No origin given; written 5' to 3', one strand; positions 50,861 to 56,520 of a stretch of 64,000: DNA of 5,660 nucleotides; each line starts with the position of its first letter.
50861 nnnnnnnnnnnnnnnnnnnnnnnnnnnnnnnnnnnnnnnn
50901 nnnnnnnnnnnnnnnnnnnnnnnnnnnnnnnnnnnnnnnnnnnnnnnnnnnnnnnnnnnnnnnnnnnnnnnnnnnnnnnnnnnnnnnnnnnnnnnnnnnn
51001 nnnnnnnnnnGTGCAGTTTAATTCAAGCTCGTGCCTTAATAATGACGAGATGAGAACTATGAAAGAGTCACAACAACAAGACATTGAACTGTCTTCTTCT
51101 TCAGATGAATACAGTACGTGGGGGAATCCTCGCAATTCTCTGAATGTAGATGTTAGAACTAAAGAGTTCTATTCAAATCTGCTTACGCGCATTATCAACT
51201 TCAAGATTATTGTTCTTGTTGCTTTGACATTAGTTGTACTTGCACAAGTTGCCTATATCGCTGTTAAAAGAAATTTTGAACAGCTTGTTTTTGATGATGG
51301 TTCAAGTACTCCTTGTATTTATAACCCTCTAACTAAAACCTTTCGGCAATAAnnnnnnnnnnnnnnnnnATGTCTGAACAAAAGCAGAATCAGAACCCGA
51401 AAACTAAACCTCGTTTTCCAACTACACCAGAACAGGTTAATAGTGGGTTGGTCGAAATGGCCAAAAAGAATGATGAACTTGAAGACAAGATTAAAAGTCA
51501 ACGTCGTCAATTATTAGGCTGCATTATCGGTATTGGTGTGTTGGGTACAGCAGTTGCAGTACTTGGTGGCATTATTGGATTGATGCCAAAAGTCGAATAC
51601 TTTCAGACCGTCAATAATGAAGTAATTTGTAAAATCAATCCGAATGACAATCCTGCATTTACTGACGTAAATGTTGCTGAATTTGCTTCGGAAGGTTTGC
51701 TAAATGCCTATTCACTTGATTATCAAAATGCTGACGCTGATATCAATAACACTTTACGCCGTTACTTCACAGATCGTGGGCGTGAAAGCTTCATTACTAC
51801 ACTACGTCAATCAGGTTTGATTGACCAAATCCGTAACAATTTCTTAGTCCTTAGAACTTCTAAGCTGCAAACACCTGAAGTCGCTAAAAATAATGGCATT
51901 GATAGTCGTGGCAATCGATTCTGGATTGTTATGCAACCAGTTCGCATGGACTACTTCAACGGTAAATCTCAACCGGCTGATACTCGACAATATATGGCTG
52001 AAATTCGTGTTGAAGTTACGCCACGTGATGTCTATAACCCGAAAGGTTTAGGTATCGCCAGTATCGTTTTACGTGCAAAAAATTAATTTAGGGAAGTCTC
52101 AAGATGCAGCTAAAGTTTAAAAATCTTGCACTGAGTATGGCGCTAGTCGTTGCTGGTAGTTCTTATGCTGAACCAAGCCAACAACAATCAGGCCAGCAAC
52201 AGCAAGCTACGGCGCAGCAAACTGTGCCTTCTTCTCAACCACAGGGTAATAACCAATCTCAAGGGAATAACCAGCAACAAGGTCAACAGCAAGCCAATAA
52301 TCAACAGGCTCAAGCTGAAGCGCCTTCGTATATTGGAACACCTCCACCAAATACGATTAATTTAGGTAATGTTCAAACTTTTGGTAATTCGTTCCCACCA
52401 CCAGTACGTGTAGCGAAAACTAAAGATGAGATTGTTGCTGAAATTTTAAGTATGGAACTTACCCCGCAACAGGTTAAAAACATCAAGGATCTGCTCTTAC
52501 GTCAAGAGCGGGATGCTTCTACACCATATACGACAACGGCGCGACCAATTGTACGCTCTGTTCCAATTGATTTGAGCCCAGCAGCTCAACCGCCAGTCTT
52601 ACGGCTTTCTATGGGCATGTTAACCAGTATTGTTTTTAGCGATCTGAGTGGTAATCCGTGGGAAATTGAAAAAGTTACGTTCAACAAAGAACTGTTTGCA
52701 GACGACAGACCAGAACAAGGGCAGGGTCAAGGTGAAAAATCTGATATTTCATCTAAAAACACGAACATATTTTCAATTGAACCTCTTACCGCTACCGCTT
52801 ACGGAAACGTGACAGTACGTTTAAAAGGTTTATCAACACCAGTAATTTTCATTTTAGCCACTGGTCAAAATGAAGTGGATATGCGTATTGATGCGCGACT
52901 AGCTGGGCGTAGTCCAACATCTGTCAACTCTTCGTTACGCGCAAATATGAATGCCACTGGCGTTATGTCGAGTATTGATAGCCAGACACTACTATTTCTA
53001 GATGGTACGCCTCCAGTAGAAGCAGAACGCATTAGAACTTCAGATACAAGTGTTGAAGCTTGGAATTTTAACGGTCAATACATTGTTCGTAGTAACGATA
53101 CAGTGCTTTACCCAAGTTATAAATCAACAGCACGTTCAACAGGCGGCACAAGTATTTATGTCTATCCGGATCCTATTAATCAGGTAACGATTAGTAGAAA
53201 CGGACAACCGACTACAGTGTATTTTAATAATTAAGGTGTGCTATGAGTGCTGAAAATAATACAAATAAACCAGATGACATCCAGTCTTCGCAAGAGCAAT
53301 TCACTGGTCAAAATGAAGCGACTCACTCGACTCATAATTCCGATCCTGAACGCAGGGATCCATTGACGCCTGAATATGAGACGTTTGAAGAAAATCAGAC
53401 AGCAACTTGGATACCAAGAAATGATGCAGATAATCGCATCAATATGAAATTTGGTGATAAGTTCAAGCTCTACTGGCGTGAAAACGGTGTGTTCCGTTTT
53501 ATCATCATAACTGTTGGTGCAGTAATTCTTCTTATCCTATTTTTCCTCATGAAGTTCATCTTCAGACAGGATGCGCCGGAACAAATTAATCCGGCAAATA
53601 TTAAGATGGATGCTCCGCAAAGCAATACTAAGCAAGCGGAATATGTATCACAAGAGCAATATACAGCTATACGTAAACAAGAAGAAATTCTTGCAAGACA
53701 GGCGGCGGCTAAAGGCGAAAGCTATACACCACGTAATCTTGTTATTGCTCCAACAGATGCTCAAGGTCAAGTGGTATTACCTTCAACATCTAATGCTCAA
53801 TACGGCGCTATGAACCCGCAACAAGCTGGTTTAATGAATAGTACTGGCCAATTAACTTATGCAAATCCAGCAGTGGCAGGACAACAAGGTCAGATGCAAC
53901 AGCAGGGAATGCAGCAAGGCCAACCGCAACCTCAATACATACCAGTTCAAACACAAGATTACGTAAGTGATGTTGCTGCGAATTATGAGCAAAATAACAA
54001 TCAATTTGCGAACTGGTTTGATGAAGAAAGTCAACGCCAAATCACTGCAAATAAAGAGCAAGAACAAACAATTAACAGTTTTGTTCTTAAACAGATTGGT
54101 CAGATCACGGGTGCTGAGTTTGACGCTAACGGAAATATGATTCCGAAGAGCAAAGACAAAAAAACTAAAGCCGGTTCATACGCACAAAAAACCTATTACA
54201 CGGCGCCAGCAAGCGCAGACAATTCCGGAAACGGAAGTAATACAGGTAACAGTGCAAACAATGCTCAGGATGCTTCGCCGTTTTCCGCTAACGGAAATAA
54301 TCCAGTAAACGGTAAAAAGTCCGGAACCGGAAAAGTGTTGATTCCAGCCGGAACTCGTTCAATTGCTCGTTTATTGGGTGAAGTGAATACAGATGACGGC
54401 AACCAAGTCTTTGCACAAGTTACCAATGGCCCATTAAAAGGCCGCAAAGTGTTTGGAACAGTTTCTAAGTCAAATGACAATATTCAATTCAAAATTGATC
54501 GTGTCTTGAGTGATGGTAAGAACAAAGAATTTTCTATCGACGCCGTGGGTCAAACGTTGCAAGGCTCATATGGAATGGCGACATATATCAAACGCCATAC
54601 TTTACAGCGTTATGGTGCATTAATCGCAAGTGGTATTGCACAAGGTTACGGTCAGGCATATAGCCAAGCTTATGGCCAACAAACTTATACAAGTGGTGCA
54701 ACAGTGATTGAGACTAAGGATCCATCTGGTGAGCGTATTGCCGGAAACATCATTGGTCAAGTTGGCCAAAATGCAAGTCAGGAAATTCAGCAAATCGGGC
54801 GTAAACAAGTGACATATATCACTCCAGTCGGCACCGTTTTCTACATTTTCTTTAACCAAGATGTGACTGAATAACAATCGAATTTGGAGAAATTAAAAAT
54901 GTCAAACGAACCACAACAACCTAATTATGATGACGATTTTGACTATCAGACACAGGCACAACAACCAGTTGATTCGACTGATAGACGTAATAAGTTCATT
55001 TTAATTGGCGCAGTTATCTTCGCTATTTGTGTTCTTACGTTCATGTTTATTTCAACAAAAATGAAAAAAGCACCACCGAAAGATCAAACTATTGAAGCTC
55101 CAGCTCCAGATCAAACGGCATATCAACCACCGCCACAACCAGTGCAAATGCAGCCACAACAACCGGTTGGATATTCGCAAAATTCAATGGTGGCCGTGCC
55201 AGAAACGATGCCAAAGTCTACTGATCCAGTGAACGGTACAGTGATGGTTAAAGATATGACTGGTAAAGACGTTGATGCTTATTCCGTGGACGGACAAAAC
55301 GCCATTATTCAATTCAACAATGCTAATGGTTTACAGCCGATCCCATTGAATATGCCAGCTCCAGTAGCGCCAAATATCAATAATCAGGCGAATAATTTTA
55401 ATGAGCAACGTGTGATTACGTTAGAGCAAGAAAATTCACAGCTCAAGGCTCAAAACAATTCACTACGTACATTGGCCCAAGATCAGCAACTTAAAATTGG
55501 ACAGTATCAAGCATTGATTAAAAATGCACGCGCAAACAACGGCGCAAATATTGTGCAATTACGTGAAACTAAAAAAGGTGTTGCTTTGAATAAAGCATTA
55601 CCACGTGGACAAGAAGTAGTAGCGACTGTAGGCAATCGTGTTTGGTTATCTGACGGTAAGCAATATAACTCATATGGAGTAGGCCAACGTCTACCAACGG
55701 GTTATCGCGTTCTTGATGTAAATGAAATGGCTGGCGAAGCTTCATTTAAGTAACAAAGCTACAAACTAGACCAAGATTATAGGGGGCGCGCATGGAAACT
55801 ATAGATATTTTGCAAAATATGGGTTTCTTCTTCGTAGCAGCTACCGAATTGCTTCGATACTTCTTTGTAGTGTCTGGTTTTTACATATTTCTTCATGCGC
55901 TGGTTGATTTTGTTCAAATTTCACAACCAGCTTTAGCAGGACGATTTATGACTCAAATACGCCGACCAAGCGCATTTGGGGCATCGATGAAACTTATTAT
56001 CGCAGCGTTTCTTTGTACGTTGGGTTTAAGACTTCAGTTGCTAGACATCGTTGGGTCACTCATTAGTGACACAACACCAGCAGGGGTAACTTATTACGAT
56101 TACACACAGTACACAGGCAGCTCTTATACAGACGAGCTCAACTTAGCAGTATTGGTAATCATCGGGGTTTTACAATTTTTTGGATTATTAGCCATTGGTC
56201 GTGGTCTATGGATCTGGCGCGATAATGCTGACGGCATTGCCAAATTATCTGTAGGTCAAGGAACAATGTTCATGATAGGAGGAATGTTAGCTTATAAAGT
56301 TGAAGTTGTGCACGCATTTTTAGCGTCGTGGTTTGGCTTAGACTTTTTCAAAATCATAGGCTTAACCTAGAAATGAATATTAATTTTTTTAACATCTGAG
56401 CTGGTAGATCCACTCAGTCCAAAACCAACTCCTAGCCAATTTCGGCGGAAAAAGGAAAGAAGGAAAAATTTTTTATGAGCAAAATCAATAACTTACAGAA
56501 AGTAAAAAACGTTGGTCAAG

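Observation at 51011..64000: Dot/Icm-type (type IVB) secretion/conjugation genes with Legionellales region-II synteny on a par/umuDC/recombinase-bearing element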

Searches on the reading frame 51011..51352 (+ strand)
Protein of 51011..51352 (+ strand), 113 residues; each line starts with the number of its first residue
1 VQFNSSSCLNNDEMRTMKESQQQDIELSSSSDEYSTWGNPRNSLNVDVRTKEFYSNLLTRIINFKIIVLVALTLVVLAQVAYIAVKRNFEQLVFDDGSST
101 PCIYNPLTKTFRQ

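Call 3: search_protein_families(library=pfam, proteins=[window:51011-51352:+], max_evalue=0.01)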
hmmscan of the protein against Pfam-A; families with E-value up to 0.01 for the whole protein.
window:51011-51352:+ (113 aa): 0 families

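Call 4: search_protein_families(library=ncbifam, proteins=[window:51011-51352:+], max_evalue=0.01)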
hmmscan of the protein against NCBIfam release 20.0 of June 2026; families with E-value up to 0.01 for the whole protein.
window:51011-51352:+ (113 aa): 0 families

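Call 24: search_protein_families(library=ncbifam, proteins=[window:51059-51352:+], max_evalue=10)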
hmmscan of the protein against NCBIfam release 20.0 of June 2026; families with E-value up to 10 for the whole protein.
window:51059-51352:+ (97 aa): 1 family
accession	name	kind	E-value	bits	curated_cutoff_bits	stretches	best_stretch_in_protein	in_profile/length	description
NF005695.0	PRK07503.1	equivalog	0.21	10.2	666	1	42-92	150-199/403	methionine gamma-lyase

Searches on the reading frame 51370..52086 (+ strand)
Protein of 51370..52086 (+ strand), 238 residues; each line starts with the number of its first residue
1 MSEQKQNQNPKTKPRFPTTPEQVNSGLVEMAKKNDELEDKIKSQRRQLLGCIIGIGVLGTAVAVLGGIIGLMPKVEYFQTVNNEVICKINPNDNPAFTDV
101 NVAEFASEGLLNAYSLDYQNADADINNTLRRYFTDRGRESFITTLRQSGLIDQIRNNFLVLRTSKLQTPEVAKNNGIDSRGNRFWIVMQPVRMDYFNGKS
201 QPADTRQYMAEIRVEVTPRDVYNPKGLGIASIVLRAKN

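Call 3: search_protein_families(library=pfam, proteins=[window:51370-52086:+], max_evalue=0.01)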
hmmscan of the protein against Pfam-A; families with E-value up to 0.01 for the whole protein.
window:51370-52086:+ (238 aa): 1 family
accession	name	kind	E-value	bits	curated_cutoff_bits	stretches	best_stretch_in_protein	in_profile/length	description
PF11393.14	T4BSS_DotI_IcmL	-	9.3e-18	64.8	27.7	1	70-232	20-176/180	Type-IV b secretion system, inner-membrane complex component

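Call 4: search_protein_families(library=ncbifam, proteins=[window:51370-52086:+], max_evalue=0.01)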
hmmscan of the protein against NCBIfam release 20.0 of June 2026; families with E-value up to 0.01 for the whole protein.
window:51370-52086:+ (238 aa): 1 family
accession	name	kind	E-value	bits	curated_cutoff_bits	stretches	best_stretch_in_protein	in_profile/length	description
NF038072.1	IcmL_DotI_only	equivalog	2.6e-20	72.7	175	1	44-230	16-196/200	type IVB secretion system apparatus protein IcmL/DotI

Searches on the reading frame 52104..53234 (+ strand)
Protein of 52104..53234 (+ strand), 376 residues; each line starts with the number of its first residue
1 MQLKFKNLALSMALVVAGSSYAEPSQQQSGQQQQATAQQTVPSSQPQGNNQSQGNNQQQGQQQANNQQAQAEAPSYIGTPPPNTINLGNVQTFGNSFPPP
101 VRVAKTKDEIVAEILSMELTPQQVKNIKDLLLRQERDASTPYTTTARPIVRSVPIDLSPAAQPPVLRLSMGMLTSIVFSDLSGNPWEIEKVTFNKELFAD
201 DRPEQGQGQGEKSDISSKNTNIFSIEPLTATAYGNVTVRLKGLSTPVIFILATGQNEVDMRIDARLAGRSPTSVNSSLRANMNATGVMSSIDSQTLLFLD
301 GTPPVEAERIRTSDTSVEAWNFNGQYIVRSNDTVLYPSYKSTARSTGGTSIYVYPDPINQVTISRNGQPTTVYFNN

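Call 3: search_protein_families(library=pfam, proteins=[window:52104-53234:+], max_evalue=0.01)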
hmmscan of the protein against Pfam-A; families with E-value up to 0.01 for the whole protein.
window:52104-53234:+ (376 aa): 1 family
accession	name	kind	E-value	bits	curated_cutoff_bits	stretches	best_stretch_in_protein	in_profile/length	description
PF12293.13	T4BSS_DotH_IcmK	-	5.3e-45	153.8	25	1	119-368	2-234/238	Putative outer membrane core complex of type IVb secretion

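Call 4: search_protein_families(library=ncbifam, proteins=[window:52104-53234:+], max_evalue=0.01)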
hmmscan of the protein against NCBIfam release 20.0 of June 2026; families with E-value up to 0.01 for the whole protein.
window:52104-53234:+ (376 aa): 0 families

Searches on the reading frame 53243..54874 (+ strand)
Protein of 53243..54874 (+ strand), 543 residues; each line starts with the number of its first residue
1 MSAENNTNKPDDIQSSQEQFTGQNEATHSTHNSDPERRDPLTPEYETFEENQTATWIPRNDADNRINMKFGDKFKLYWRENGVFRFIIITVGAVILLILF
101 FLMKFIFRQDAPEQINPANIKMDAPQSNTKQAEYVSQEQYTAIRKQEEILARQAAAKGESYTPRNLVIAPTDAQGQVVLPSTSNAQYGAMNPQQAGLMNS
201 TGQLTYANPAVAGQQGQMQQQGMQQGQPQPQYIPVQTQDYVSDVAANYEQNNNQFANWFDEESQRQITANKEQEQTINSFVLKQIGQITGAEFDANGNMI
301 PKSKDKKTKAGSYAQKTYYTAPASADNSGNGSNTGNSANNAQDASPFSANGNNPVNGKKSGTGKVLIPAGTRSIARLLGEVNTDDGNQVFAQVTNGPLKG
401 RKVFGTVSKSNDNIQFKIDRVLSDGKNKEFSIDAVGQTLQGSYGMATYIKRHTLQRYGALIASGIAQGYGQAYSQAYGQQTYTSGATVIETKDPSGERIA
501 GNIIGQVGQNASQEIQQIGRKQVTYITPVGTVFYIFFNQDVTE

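Call 3: search_protein_families(library=pfam, proteins=[window:53243-54874:+], max_evalue=0.01)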
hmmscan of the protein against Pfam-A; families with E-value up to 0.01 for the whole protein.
window:53243-54874:+ (543 aa): 1 family
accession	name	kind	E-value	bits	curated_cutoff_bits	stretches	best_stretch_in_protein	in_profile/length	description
PF03743.19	TrbI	-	1.7e-09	38.3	35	1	367-541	2-186/188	Bacterial conjugation TrbI-like protein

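Call 4: search_protein_families(library=ncbifam, proteins=[window:53243-54874:+], max_evalue=0.01)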
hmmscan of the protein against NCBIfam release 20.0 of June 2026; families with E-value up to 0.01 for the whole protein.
window:53243-54874:+ (543 aa): 1 family
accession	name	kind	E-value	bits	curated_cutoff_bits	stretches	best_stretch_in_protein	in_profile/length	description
NF033900.0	T4SS_IcmE_DotG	equivalog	2.4e-18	65.6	750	1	218-542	695-1007/1008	type IVB secretion system protein DotG/IcmE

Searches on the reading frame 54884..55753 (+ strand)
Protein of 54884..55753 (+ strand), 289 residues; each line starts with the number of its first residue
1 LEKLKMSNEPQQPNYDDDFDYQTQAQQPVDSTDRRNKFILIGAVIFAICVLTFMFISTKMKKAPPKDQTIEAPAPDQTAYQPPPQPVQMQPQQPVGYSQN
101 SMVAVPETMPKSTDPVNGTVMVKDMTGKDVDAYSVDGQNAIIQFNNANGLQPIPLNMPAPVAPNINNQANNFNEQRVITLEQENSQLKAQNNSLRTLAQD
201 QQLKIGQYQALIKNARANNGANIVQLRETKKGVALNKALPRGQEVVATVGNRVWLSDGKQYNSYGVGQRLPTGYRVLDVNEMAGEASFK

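Call 3: search_protein_families(library=pfam, proteins=[window:54884-55753:+], max_evalue=0.01)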
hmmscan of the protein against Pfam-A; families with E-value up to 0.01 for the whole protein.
window:54884-55753:+ (289 aa): 0 families

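Call 4: search_protein_families(library=ncbifam, proteins=[window:54884-55753:+], max_evalue=0.01)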
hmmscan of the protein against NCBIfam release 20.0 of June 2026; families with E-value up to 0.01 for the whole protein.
window:54884-55753:+ (289 aa): 1 family
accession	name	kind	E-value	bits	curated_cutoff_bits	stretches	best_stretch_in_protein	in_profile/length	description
NF038218.1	IcmG_DotF_IVB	equivalog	0.0072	16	200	0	17-228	31-202/266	type IVB secretion system protein IcmG/DotF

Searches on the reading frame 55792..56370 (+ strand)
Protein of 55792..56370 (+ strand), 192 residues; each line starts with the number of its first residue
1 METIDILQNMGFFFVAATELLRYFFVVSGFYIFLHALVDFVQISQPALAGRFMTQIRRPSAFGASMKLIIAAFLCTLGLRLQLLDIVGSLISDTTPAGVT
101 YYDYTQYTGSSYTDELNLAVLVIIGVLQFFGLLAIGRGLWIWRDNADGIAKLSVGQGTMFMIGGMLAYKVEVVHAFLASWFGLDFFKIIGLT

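Call 3: search_protein_families(library=pfam, proteins=[window:55792-56370:+], max_evalue=0.01)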
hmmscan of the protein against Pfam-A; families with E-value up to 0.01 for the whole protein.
window:55792-56370:+ (192 aa): 0 families

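Call 4: search_protein_families(library=ncbifam, proteins=[window:55792-56370:+], max_evalue=0.01)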
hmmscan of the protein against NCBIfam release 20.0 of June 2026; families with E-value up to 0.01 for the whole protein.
window:55792-56370:+ (192 aa): 0 families

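Call 24: search_protein_families(library=ncbifam, proteins=[window:55792-56370:+], max_evalue=10)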
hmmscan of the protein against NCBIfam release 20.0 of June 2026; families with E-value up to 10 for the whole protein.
window:55792-56370:+ (192 aa): 1 family
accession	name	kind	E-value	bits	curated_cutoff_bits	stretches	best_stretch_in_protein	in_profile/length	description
NF033883.1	conj_TraQ_IncI1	equivalog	0.019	14.8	80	1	64-179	52-171/175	conjugal transfer protein TraQ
